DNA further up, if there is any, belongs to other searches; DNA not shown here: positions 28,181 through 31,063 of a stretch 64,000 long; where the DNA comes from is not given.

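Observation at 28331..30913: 860-aa PEP-utilizing-enzyme family protein with circularly permuted domain order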

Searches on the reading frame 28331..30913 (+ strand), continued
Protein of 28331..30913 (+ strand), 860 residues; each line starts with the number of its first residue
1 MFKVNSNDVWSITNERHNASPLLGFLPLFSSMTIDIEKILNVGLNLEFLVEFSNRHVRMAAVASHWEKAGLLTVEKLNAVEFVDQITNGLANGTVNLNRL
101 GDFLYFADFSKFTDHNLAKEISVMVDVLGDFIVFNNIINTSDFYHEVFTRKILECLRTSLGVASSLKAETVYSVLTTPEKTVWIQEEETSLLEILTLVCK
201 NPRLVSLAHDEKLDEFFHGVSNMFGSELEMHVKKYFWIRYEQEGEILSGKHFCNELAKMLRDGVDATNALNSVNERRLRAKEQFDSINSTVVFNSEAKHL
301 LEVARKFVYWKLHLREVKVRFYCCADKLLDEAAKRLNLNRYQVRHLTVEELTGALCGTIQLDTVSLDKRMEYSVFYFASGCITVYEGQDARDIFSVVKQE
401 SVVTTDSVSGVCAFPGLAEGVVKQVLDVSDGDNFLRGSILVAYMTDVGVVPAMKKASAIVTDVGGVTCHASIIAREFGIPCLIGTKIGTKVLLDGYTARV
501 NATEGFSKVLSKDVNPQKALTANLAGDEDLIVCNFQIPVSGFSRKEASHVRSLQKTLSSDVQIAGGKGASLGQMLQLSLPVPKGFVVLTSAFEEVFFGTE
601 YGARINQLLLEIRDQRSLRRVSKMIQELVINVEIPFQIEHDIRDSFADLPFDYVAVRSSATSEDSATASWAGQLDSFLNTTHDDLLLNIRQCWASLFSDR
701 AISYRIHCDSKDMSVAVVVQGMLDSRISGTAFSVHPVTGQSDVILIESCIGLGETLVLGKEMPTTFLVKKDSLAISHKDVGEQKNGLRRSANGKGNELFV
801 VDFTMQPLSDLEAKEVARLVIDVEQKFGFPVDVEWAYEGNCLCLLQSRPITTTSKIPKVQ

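Call 12: search_protein_families(library=pfam, proteins=[L001:5248-5964:+, L003:5195-5917:+, L001:7433-8506:+, L001:8503-9924:+, L001:10566-11951:+], max_evalue=1)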
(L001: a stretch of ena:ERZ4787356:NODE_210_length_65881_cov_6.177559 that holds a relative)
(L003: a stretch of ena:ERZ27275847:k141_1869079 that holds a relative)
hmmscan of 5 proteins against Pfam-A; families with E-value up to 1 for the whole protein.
L001:5248-5964:+ (238 aa): 2 families
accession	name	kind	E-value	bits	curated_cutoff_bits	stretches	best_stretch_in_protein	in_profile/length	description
PF01451.26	LMWPc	-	8.6e-08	32.9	23.2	2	5-59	1-49/144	Low molecular weight phosphotyrosine protein phosphatase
PF11576.14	HcgB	-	0.07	13.3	25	1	148-198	29-79/153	FeGP cofactor biosynthesis protein HcgB, guanylyltransferase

L003:5195-5917:+ (240 aa): 2 families
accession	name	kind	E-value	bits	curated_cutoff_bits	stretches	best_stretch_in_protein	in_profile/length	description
PF08184.16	Cuticle_2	-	0.037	14.5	25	1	182-213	16-47/59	Cuticle protein 7 isoform family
PF05389.17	MecA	-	0.12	12.4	22.5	0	106-143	143-177/221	Negative regulator of genetic competence (MecA)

L001:7433-8506:+ (357 aa): 3 families
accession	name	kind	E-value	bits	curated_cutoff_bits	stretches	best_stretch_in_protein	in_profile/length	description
PF00391.29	PEP-utilizers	-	1.3e-23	82.8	23.1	1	280-351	1-72/72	PEP-utilising enzyme, mobile domain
PF10018.14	Med4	-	0.16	12.1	26.9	1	57-107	11-61/190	Vitamin-D-receptor interacting Mediator subunit 4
PF07531.19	TAFH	-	0.17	12.4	27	1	88-128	24-64/90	NHR1 homology to TAF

L001:8503-9924:+ (473 aa): 2 families
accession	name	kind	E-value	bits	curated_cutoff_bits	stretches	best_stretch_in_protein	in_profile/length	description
PF00391.29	PEP-utilizers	-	5e-26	90.5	23.1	1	392-463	1-72/72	PEP-utilising enzyme, mobile domain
PF02350.25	Epimerase_2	-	0.023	14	30.6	1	387-442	234-284/347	UDP-N-acetylglucosamine 2-epimerase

L001:10566-11951:+ (461 aa): 4 families
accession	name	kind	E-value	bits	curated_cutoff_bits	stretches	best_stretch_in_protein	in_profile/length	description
PF00391.29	PEP-utilizers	-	3.5e-28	97.4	23.1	1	384-455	1-72/72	PEP-utilising enzyme, mobile domain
PF02350.25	Epimerase_2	-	0.015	14.6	30.6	1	383-433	238-283/347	UDP-N-acetylglucosamine 2-epimerase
PF04935.17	SURF6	-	0.078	13.2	23.1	1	204-249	85-130/196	Surfeit locus protein 6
PF20451.3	Calmod_bind_M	-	0.19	12.8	24.5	0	234-265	24-55/67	Calmodulin binding protein central domain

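Call 16: search_protein_families(library=ncbifam, proteins=[P0099, P0115, P0097, P0027, P0031, P0082], max_evalue=0.001)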
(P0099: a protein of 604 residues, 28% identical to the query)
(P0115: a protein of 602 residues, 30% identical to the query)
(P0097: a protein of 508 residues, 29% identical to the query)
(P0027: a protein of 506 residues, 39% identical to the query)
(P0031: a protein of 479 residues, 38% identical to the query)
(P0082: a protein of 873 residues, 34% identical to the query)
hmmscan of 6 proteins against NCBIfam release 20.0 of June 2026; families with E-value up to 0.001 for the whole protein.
P0099 (604 aa): 25 families
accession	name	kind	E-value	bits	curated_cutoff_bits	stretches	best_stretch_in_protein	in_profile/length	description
NF005057.0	PRK06464.1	equivalog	7.7e-38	130.1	598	1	471-598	326-460/798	phosphoenolpyruvate synthase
TIGR01418.1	PEP_synth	equivalog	2e-36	125.6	739.75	1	494-600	347-455/784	pyruvate, water dikinase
NF006153.0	PRK08296.1-5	subfamily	4.9e-28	97.9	578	1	492-601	497-606/608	hypothetical protein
NF006152.0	PRK08296.1-4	equivalog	3.3e-23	81.9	723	1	496-601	503-608/609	hypothetical protein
NF004877.0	PRK06241.1-2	subfamily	7.3e-23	80.8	866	1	430-601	704-868/869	phosphoenolpyruvate synthase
NF004878.0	PRK06241.1-3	subfamily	1.8e-22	79.3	945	1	430-602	723-890/891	phosphoenolpyruvate synthase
NF006150.0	PRK08296.1-2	subfamily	1.8e-22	79.3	650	1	492-602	496-606/633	hypothetical protein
NF006151.0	PRK08296.1-3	equivalog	2.8e-22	79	693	1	495-601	497-603/604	hypothetical protein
NF004880.0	PRK06241.2-1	equivalog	8.5e-22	76.9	972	1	427-600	671-836/837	phosphoenolpyruvate synthase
NF052632.1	undecylprod_RedH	equivalog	2.2e-21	75.5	1350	1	394-602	667-879/880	undecylprodigiosin ligase RedH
NF041857.1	RIF_Ptrans_rph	equivalog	4e-21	75.1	999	1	430-600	700-863/864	rifamycin-inactivating phosphotransferase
NF004881.0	PRK06241.2-2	equivalog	6e-20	71.1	883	1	180-603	464-892/898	phosphoenolpyruvate synthase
NF004879.0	PRK06241.1-4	equivalog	1.9e-19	69.3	976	1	430-601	704-868/868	phosphoenolpyruvate synthase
NF004978.0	PRK06354.1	subfamily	3.1e-19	68.9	462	1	475-598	464-582/590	pyruvate kinase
NF052631.1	prodigiosin_PigC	equivalog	3.1e-18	65.1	1300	1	490-600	770-881/883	prodigiosin ligase PigC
NF000283.1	RPH_KJ151292.1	equivalog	2e-15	56.1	1700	1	497-602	761-865/865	rifamycin-inactivating phosphotransferase Rph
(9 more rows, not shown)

P0115 (602 aa): 26 families (the best 25 are shown)
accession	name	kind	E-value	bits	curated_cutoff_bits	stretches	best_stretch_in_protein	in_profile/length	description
NF005057.0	PRK06464.1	equivalog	5.6e-38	130.5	598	1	494-598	353-460/798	phosphoenolpyruvate synthase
TIGR01418.1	PEP_synth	equivalog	3.4e-35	121.6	739.75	1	496-601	351-456/784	pyruvate, water dikinase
NF006153.0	PRK08296.1-5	subfamily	1.2e-28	99.9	578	1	495-601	500-606/608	hypothetical protein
NF006150.0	PRK08296.1-2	subfamily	1.4e-23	83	650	1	491-601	495-605/633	hypothetical protein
NF006152.0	PRK08296.1-4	equivalog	5.5e-22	77.9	723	1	496-602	503-609/609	hypothetical protein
NF006151.0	PRK08296.1-3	equivalog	5.9e-22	77.9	693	1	495-601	497-603/604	hypothetical protein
NF004881.0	PRK06241.2-2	equivalog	8.3e-22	77.3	883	1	496-601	786-890/898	phosphoenolpyruvate synthase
NF004878.0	PRK06241.1-3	subfamily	1.1e-21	76.7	945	1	499-601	788-889/891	phosphoenolpyruvate synthase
NF052631.1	prodigiosin_PigC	equivalog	2.5e-21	75.3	1300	1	485-600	765-881/883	prodigiosin ligase PigC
NF052632.1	undecylprod_RedH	equivalog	1.2e-20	73.1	1350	1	493-601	769-878/880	undecylprodigiosin ligase RedH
NF004978.0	PRK06354.1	subfamily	1.3e-20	73.4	462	1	487-598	471-582/590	pyruvate kinase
NF004880.0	PRK06241.2-1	equivalog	2.7e-19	68.6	972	1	428-600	672-836/837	phosphoenolpyruvate synthase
NF004877.0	PRK06241.1-2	subfamily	3.3e-19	68.7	866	1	497-601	765-868/869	phosphoenolpyruvate synthase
NF041857.1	RIF_Ptrans_rph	equivalog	1.2e-18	66.9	999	1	490-600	755-863/864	rifamycin-inactivating phosphotransferase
NF004531.0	PRK05878.1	equivalog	1.6e-18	66.7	456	1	497-598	352-454/534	pyruvate, phosphate dikinase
NF000283.1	RPH_KJ151292.1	equivalog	7.4e-13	47.6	1700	1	499-600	763-863/865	rifamycin-inactivating phosphotransferase Rph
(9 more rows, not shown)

P0097 (508 aa): 24 families
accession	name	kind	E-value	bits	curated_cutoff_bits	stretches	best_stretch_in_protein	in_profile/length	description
NF005057.0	PRK06464.1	equivalog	1.7e-38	132.2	598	1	395-504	347-461/798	phosphoenolpyruvate synthase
TIGR01418.1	PEP_synth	equivalog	8e-35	120.4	739.75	1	384-501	335-451/784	pyruvate, water dikinase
NF006153.0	PRK08296.1-5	subfamily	1.4e-29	103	578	1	397-507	497-607/608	hypothetical protein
NF006152.0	PRK08296.1-4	equivalog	7.6e-24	84.1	723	1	398-504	500-606/609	hypothetical protein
NF004978.0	PRK06354.1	subfamily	1.5e-21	76.5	462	1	396-505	473-584/590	pyruvate kinase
NF006150.0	PRK08296.1-2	subfamily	4.1e-21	74.8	650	1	401-504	500-603/633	hypothetical protein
NF006151.0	PRK08296.1-3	equivalog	4.7e-21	74.9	693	1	400-504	497-601/604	hypothetical protein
NF004878.0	PRK06241.1-3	subfamily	5.3e-21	74.4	945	1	403-507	787-890/891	phosphoenolpyruvate synthase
NF004881.0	PRK06241.2-2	equivalog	2.1e-20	72.7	883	1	401-505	786-889/898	phosphoenolpyruvate synthase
NF052632.1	undecylprod_RedH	equivalog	4.1e-19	68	1350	1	399-504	770-876/880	undecylprodigiosin ligase RedH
NF004531.0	PRK05878.1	equivalog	5e-19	68.3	456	1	404-504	354-455/534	pyruvate, phosphate dikinase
NF006149.0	PRK08296.1-1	equivalog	1.6e-18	66.4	730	1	402-506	463-567/568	hypothetical protein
NF004882.0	PRK06241.2-3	equivalog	3e-18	65.3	850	1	395-507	709-820/827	phosphoenolpyruvate synthase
NF004883.0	PRK06241.2-4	equivalog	3.9e-18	65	1063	1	400-506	808-913/928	phosphoenolpyruvate synthase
NF004877.0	PRK06241.1-2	subfamily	6.8e-18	64.3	866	1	393-506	757-868/869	phosphoenolpyruvate synthase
NF041857.1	RIF_Ptrans_rph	equivalog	1.3e-16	60.2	999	1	404-504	763-862/864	rifamycin-inactivating phosphotransferase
NF000283.1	RPH_KJ151292.1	equivalog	1.5e-12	46.6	1700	1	404-505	763-863/865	rifamycin-inactivating phosphotransferase Rph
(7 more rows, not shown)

P0027 (506 aa): 26 families (the best 25 are shown)
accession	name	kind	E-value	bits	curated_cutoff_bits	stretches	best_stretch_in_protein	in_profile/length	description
NF005057.0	PRK06464.1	equivalog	3.8e-36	124.5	598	1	402-503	358-462/798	phosphoenolpyruvate synthase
TIGR01418.1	PEP_synth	equivalog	7.7e-34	117.1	739.75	1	402-502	354-457/784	pyruvate, water dikinase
NF006153.0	PRK08296.1-5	subfamily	9.4e-28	96.9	578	1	394-505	496-607/608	hypothetical protein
NF004878.0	PRK06241.1-3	subfamily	8.3e-26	90.3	945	1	339-503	726-888/891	phosphoenolpyruvate synthase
NF004877.0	PRK06241.1-2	subfamily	1.1e-22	80.2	866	1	333-502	701-866/869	phosphoenolpyruvate synthase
NF006150.0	PRK08296.1-2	subfamily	4.5e-22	78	650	1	389-503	490-604/633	hypothetical protein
NF006152.0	PRK08296.1-4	equivalog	1.2e-21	76.9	723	1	394-502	498-606/609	hypothetical protein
NF004881.0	PRK06241.2-2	equivalog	1.2e-21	76.7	883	1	388-502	775-888/898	phosphoenolpyruvate synthase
NF006151.0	PRK08296.1-3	equivalog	2.4e-21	75.9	693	1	402-502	501-601/604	hypothetical protein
NF041857.1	RIF_Ptrans_rph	equivalog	1.1e-20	73.7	999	1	332-501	696-861/864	rifamycin-inactivating phosphotransferase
NF052631.1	prodigiosin_PigC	equivalog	1.4e-20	72.8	1300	1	401-502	778-880/883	prodigiosin ligase PigC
NF004880.0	PRK06241.2-1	equivalog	3e-20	71.8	972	1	337-501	675-834/837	phosphoenolpyruvate synthase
NF052632.1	undecylprod_RedH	equivalog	1.3e-19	69.7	1350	1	427-504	801-878/880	undecylprodigiosin ligase RedH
NF004520.0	PRK05865.1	equivalog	3.4e-19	68.2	1509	1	401-502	735-835/854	sugar epimerase family protein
NF004879.0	PRK06241.1-4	equivalog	3.8e-19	68.3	976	1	334-501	702-865/868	phosphoenolpyruvate synthase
NF000283.1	RPH_KJ151292.1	equivalog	3.2e-16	58.7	1700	1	332-501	696-861/865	rifamycin-inactivating phosphotransferase Rph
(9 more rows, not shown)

P0031 (479 aa): 27 families (the best 25 are shown)
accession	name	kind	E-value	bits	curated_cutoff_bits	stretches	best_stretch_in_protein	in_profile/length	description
NF005057.0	PRK06464.1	equivalog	7.5e-42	143.3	598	1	365-475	348-461/798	phosphoenolpyruvate synthase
TIGR01418.1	PEP_synth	equivalog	5.5e-39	134.1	739.75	1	365-474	342-453/784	pyruvate, water dikinase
NF006153.0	PRK08296.1-5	subfamily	6.8e-31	107.3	578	1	353-478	483-607/608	hypothetical protein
NF004878.0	PRK06241.1-3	subfamily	1.1e-29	103.2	945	1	365-476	778-888/891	phosphoenolpyruvate synthase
NF004877.0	PRK06241.1-2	subfamily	1.1e-27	96.7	866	1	307-475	701-866/869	phosphoenolpyruvate synthase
NF041857.1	RIF_Ptrans_rph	equivalog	2.9e-26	92.1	999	1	306-474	696-861/864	rifamycin-inactivating phosphotransferase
NF006150.0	PRK08296.1-2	subfamily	6.9e-26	90.6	650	1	364-478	492-606/633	hypothetical protein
NF004880.0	PRK06241.2-1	equivalog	9.2e-26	90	972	1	300-474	663-834/837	phosphoenolpyruvate synthase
NF004881.0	PRK06241.2-2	equivalog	3.3e-25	88.5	883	1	241-475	640-888/898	phosphoenolpyruvate synthase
NF052632.1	undecylprod_RedH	equivalog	3.3e-25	88.2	1350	1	218-478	612-879/880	undecylprodigiosin ligase RedH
NF006151.0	PRK08296.1-3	equivalog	9.3e-25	87.2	693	1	369-475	495-601/604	hypothetical protein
NF052631.1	prodigiosin_PigC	equivalog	5.1e-24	84.2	1300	1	364-475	768-880/883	prodigiosin ligase PigC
NF006152.0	PRK08296.1-4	equivalog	2.7e-23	82.2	723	1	357-474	488-605/609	hypothetical protein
NF004879.0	PRK06241.1-4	equivalog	1.6e-22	79.5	976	1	309-474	703-865/868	phosphoenolpyruvate synthase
NF000283.1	RPH_KJ151292.1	equivalog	5.9e-22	77.7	1700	1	307-474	697-861/865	rifamycin-inactivating phosphotransferase Rph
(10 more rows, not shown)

P0082 (873 aa): 26 families (the best 25 are shown)
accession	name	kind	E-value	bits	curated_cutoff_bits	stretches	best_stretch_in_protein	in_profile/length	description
NF004878.0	PRK06241.1-3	subfamily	8.4e-146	487.4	945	2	5-358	4-345/891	phosphoenolpyruvate synthase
NF004877.0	PRK06241.1-2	subfamily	1.4e-134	450.4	866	2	3-358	2-346/869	phosphoenolpyruvate synthase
NF005057.0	PRK06464.1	equivalog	2.1e-133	446.1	598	2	4-323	5-340/798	phosphoenolpyruvate synthase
NF041857.1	RIF_Ptrans_rph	equivalog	3.4e-129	432.6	999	2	5-357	2-344/864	rifamycin-inactivating phosphotransferase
TIGR01418.1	PEP_synth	equivalog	7.6e-129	431.3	739.75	2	13-321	10-332/784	pyruvate, water dikinase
NF052631.1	prodigiosin_PigC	equivalog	1e-117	394.3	1300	2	12-323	9-302/883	prodigiosin ligase PigC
NF004879.0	PRK06241.1-4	equivalog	1.7e-117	393.7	976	2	4-357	3-345/868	phosphoenolpyruvate synthase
NF052632.1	undecylprod_RedH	equivalog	3.9e-113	379.1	1350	2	8-327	5-302/880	undecylprodigiosin ligase RedH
NF004881.0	PRK06241.2-2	equivalog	7.7e-112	375.2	883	2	10-325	9-317/898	phosphoenolpyruvate synthase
NF000283.1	RPH_KJ151292.1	equivalog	2.8e-99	333.5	1700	2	5-325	5-321/865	rifamycin-inactivating phosphotransferase Rph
NF004880.0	PRK06241.2-1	equivalog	4.2e-96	322.7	972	2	5-325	3-288/837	phosphoenolpyruvate synthase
NF004883.0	PRK06241.2-4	equivalog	2.3e-81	274.2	1063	2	16-323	29-332/928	phosphoenolpyruvate synthase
NF004882.0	PRK06241.2-3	equivalog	3.8e-59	200.6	850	2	13-324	6-282/827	phosphoenolpyruvate synthase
NF006153.0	PRK08296.1-5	subfamily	6.5e-35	120.6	578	1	678-871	390-604/608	hypothetical protein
NF004531.0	PRK05878.1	equivalog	7.7e-33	113.9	456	3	767-870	350-454/534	pyruvate, phosphate dikinase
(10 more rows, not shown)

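Call 19: find_encoding_contigs(protein=P0013, flank=8000, max_places=3)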
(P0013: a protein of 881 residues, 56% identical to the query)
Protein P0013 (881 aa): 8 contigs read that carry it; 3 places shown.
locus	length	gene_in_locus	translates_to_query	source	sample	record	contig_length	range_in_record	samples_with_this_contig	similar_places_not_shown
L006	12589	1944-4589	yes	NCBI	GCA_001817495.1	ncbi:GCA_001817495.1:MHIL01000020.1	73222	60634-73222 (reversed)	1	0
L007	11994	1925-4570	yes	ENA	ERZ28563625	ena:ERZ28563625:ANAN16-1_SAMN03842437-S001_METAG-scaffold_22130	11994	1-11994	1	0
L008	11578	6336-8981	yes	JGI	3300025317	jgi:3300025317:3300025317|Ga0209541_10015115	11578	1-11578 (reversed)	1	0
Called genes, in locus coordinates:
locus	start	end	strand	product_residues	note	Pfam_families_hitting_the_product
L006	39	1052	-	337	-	PF00583:Acetyltransf_1, PF13673:Acetyltransf_10 (weak), PF13508:Acetyltransf_7 (weak)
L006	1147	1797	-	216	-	PF00300:His_Phos_1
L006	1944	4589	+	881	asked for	PF00391:PEP-utilizers, PF01326:PPDK_N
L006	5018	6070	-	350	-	PF13439:Glyco_transf_4, PF20706:GT4-conflict, PF13579:Glyco_trans_4_4, PF00534:Glycos_transf_1, PF13692:Glyco_trans_1_4, PF13524:Glyco_trans_1_2 (weak)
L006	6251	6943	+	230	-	PF01255:Prenyltransf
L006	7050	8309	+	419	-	PF05496:RuvB_N, PF13173:AAA_14 (faint), PF00004:AAA, PF07728:AAA_5 (faint), PF16193:AAA_assoc_2, PF12002:MgsA_C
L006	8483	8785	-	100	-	-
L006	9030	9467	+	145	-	PF00293:NUDIX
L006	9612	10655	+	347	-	PF00437:T2SSE, PF13401:AAA_22 (weak)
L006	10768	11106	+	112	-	-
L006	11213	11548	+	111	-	-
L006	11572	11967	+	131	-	-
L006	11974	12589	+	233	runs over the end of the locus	-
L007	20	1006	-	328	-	PF00583:Acetyltransf_1, PF13673:Acetyltransf_10 (weak), PF13508:Acetyltransf_7 (weak)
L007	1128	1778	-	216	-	PF00300:His_Phos_1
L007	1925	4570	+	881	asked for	PF00391:PEP-utilizers, PF01326:PPDK_N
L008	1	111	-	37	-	?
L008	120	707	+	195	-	-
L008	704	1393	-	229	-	PF01182:Glucosamine_iso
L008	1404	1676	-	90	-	PF00462:Glutaredoxin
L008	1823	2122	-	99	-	-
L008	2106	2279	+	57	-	-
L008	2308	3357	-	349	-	PF06032:S-Me-THD_N, PF20906:S-Me-THD_C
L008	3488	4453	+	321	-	-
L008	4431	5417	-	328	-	PF00583:Acetyltransf_1, PF13673:Acetyltransf_10 (weak), PF13508:Acetyltransf_7 (weak)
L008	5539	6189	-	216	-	PF00300:His_Phos_1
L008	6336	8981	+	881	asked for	PF00391:PEP-utilizers, PF01326:PPDK_N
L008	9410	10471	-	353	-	PF13439:Glyco_transf_4, PF20706:GT4-conflict, PF13579:Glyco_trans_4_4, PF00534:Glycos_transf_1, PF13692:Glyco_trans_1_4, PF13524:Glyco_trans_1_2 (weak)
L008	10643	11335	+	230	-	PF01255:Prenyltransf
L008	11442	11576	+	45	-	?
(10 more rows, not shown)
